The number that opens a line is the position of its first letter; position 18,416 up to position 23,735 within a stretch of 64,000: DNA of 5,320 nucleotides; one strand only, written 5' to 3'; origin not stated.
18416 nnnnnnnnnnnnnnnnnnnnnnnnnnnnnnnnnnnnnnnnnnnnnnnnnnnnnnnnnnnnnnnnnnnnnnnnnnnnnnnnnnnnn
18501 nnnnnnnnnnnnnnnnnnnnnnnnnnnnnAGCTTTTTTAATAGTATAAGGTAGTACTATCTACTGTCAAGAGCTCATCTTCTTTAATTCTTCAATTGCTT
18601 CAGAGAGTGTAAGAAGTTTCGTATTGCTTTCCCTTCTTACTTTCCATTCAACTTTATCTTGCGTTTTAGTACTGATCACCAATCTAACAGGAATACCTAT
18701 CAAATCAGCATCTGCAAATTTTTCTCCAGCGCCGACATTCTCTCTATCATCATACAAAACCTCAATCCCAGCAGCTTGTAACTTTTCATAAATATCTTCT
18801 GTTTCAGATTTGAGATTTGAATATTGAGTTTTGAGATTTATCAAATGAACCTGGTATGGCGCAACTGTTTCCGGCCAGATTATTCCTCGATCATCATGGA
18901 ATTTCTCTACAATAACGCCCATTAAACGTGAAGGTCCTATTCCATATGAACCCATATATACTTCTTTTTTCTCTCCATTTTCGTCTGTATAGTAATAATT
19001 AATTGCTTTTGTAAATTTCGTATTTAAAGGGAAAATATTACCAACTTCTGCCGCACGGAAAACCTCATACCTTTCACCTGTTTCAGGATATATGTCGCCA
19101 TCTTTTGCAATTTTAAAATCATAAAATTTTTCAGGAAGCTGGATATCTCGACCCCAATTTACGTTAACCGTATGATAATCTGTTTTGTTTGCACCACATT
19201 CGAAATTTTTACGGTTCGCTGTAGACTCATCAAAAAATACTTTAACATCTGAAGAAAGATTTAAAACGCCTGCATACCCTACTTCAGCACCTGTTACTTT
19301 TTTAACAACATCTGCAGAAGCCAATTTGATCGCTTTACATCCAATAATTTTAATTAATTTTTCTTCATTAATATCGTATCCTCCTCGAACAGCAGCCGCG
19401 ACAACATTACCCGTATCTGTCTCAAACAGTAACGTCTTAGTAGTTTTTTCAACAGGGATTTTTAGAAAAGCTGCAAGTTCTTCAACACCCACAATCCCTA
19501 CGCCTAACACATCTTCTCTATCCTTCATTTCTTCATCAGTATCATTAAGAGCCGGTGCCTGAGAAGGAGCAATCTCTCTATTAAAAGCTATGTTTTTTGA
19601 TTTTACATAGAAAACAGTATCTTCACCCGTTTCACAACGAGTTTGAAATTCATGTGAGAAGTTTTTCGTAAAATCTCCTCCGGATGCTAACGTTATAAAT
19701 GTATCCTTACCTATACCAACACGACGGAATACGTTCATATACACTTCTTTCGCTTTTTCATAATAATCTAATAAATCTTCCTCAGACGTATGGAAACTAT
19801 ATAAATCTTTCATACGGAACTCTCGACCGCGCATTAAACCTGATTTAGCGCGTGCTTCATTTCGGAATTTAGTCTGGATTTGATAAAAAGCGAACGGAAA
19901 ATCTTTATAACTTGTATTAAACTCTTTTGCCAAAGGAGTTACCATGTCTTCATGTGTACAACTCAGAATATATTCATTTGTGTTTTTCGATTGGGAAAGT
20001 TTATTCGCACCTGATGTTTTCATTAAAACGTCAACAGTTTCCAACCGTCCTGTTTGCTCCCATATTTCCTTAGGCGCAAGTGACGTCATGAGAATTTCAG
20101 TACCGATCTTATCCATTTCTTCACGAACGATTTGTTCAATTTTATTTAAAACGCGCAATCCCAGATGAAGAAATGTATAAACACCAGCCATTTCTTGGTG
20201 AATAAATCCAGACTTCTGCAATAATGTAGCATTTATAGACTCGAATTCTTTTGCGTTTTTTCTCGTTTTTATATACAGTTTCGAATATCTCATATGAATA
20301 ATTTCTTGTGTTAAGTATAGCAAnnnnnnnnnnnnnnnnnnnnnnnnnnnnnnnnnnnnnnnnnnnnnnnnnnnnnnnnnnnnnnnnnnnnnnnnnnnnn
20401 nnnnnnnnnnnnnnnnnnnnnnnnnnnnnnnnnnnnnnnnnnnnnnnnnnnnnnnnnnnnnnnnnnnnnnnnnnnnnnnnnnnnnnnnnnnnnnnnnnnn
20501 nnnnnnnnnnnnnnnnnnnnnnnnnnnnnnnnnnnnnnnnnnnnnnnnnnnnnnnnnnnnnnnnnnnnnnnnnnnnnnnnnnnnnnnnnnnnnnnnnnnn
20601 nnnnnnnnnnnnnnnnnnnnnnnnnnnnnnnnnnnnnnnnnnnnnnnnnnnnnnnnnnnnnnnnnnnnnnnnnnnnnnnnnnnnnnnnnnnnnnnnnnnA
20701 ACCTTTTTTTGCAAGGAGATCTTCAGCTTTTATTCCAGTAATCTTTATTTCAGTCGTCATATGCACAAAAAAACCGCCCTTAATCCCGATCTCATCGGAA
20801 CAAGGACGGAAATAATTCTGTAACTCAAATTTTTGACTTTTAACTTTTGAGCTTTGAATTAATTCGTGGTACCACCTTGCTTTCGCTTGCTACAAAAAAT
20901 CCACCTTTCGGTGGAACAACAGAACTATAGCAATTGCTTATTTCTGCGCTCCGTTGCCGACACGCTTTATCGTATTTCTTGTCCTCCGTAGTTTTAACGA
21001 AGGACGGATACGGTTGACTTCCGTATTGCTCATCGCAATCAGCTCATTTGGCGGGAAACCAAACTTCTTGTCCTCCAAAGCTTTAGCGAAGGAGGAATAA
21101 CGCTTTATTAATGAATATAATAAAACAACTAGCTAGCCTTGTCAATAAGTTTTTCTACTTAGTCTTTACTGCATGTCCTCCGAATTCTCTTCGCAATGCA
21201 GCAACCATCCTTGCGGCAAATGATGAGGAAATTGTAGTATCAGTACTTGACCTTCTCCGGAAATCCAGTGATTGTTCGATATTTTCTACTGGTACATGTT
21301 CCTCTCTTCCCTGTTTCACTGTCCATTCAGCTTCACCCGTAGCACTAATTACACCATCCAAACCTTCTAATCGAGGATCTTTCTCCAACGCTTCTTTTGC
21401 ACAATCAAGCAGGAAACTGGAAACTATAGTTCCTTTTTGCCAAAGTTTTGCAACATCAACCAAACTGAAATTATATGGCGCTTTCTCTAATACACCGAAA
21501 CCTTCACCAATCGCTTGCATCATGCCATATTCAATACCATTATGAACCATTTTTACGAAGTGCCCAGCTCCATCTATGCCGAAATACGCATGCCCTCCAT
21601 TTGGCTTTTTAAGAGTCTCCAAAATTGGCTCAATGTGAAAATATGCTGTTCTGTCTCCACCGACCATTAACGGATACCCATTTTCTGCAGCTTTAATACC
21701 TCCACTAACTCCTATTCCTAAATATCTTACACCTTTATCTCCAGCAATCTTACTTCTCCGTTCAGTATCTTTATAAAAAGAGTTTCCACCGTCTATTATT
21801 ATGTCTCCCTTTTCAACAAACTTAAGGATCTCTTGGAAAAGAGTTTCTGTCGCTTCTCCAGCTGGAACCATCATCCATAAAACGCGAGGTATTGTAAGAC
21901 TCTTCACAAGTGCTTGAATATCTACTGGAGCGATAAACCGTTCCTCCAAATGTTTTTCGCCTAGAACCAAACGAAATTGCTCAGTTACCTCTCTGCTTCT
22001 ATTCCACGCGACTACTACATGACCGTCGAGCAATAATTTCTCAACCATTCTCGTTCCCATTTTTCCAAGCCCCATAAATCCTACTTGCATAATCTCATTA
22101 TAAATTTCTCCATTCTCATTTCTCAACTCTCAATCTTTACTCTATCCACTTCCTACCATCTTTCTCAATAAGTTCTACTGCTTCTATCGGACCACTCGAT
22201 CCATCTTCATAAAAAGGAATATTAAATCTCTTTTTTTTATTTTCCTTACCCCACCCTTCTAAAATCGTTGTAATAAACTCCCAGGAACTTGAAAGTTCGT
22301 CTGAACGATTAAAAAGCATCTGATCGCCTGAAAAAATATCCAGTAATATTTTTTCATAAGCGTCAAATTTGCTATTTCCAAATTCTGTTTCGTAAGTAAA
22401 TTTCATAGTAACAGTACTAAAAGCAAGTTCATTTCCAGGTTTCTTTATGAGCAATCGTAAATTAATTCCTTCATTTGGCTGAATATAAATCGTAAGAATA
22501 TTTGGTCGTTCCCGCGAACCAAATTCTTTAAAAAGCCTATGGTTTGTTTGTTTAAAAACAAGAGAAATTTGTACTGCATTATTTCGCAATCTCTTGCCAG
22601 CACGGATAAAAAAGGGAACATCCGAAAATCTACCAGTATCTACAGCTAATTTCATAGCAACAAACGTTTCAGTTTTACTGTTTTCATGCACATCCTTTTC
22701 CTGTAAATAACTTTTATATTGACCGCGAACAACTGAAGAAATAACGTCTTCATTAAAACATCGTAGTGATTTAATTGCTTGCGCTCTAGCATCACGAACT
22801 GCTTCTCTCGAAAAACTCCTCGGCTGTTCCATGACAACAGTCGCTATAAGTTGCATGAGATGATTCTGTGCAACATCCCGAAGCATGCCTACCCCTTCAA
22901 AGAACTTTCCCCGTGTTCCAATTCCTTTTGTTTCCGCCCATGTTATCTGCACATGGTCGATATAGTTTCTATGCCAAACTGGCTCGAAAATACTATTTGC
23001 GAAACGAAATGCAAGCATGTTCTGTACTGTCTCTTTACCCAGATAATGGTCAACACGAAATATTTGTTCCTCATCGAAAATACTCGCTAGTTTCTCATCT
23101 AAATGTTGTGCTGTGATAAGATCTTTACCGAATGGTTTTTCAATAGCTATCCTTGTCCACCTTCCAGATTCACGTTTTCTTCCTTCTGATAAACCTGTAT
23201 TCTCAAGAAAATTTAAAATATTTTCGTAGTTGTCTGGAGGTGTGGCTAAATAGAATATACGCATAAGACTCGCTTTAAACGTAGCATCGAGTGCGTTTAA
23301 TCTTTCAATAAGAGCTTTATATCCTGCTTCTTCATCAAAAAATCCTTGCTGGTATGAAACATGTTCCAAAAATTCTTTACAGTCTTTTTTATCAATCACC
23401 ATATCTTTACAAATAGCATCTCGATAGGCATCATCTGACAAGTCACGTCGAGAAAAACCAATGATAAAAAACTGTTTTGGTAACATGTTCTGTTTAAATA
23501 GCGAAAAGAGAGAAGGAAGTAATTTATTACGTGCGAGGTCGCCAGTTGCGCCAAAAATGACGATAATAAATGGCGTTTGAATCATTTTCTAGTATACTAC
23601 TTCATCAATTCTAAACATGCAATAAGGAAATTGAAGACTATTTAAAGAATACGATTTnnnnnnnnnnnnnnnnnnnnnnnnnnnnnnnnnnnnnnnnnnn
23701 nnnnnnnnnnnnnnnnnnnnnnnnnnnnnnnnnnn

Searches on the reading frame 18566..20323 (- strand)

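Call 18: search_protein_families(library=pfam, proteins=[window:18566-20323:-])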
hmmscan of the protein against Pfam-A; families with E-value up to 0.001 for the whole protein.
window:18566-20323:- (585 aa): 3 families
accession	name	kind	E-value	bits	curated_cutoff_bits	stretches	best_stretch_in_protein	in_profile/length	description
PF00587.30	tRNA-synt_2b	-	5.5e-28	98.7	29.3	1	112-474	5-178/179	tRNA synthetase class II core domain (G, H, P, S and T)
PF04073.20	tRNA_edit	-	1.3e-24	87.1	25.5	1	279-392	6-121/123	Aminoacyl-tRNA editing domain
PF03129.25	HGTP_anticodon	-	2.3e-15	57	21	1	491-582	1-93/94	Anticodon binding domain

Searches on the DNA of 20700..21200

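Call 93: search_rna_families(source=window, start=20700, end=21200, threshold=evalue, max_evalue=1)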
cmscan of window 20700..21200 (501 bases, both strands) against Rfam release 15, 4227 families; matches with E-value up to 1: 0.
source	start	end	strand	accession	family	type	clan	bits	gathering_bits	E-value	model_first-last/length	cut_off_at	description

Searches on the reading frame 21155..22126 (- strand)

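Call 18: search_protein_families(library=pfam, proteins=[window:21155-22126:-])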
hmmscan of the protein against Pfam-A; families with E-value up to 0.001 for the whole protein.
window:21155-22126:- (323 aa): 2 families
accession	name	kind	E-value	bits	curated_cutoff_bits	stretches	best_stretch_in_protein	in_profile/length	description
PF03446.21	NAD_binding_2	-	3.1e-36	125.3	21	1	14-172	1-152/161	NAD binding domain of 6-phosphogluconate dehydrogenase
PF00393.24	6PGD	-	2.7e-19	70.1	27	1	188-296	1-116/290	6-phosphogluconate dehydrogenase, C-terminal domain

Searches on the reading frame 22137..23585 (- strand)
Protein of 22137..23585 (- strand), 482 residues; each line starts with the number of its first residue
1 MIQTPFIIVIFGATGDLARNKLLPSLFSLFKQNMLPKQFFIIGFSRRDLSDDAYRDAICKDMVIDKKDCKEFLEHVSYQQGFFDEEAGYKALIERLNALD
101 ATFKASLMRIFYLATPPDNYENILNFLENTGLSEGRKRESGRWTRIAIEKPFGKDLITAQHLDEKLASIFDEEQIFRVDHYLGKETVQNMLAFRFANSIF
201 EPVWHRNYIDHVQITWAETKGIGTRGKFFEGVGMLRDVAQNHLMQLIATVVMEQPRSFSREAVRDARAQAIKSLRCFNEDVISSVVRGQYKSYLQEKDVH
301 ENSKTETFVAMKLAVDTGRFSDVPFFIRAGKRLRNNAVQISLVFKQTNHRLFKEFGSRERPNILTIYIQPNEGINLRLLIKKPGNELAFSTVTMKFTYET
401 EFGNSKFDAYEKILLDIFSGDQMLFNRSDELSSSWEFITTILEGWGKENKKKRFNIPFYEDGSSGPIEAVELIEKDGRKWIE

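Call 18: search_protein_families(library=pfam, proteins=[window:22137-23585:-])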
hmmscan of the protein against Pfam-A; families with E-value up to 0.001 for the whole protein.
window:22137-23585:- (482 aa): 2 families
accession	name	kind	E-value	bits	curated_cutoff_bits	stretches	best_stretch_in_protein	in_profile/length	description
PF02781.21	G6PD_C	-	3.3e-101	338.7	27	1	191-480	1-295/296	Glucose-6-phosphate dehydrogenase, C-terminal domain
PF00479.28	G6PD_N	-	3.7e-57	194.4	22.1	1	9-189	1-183/183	Glucose-6-phosphate dehydrogenase, NAD binding domain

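Call 19: find_related_loci(query=window:22137-23585:-, collection=genome_contigs, flank=10000)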
Query window:22137-23585:- (482 aa) in genome_contigs; peptide patterns used: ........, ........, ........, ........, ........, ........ (x = any residue, [..] = any of these).
51 stretches matched a pattern; 12 encode a relative of the query (tblastn E <= 1e-3); 12 distinct loci.
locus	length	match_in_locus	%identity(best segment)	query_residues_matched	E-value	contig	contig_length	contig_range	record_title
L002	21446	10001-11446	82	1-482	0e+0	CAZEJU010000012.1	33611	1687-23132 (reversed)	MAG TPA_asm: uncultured Gammaproteobacteria bacterium isolate binchicken_co105_439 genome assembly, contig: NODE_1572_le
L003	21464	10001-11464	45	2-480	5e-130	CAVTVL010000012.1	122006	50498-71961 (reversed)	MAG: Terriglobales bacterium isolate MFD04967.bin.2.53 genome assembly, contig: contig_47178, whole genome shotgun seque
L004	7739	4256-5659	43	5-470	5e-126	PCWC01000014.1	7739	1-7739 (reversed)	MAG: Parcubacteria group bacterium CG11_big_fil_rev_8_21_14_0_20_39_22 CG11_8_21_14_0.20_scaffold_6541_c, whole genome s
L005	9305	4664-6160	41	5-480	1e-115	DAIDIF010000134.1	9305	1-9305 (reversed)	MAG TPA_asm: Acidobacteria bacterium isolate clean14 k141_929089, whole genome shotgun sequence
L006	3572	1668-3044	35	5-480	8e-90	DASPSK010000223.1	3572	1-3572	MAG TPA_asm: Acidimicrobiales bacterium isolate SMAG_U12249 k141_643442, whole genome shotgun sequence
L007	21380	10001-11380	36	5-480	1e-88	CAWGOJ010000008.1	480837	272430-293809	MAG: uncultured Acidimicrobiaceae bacterium isolate MFD05580.bin.3.88 genome assembly, contig: contig_21007, whole genom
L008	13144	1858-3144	36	7-442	5e-88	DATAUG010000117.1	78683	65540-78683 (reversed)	MAG TPA_asm: Sporichthyaceae bacterium isolate SMAG_U5566 k141_629030, whole genome shotgun sequence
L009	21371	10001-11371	34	5-476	4e-88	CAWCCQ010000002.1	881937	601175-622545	MAG: uncultured Acidimicrobiaceae bacterium isolate MFD04434.bin.2.61 genome assembly, contig: contig_26845, whole genom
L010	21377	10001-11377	34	5-480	2e-87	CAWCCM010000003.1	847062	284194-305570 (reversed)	MAG: uncultured Acidimicrobiaceae bacterium isolate MFD04428.bin.2.88 genome assembly, contig: contig_31922, whole genom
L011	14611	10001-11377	34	5-480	5e-87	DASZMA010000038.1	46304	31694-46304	MAG TPA_asm: Acidimicrobiales bacterium isolate SMAG_U5879 k141_5251776, whole genome shotgun sequence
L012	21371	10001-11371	36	5-475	2e-86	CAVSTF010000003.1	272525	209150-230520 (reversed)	MAG: uncultured Acidimicrobiaceae bacterium isolate MFD09671.bin.2.35 genome assembly, contig: contig_20827, whole genom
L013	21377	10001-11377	34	5-480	3e-86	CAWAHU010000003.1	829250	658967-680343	MAG: uncultured Acidimicrobiaceae bacterium isolate MFD04428.bin.2.44 genome assembly, contig: contig_43765, whole genom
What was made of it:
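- Tried and rejected: Only one close relative was found (L002); the other hits were Acidobacteria or Actinobacteria (call 19).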

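Call 67: list_cluster_members(proteins=[P0001, window:22137-23585:-, window:18566-20323:-])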
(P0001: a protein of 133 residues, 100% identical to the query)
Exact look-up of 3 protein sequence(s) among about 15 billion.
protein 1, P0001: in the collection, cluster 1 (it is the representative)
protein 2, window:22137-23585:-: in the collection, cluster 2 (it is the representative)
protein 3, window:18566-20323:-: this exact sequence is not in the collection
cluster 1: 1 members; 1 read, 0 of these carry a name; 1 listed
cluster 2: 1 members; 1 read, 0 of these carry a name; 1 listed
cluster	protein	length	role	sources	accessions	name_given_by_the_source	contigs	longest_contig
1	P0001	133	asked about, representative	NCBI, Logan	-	-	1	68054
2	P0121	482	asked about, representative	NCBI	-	-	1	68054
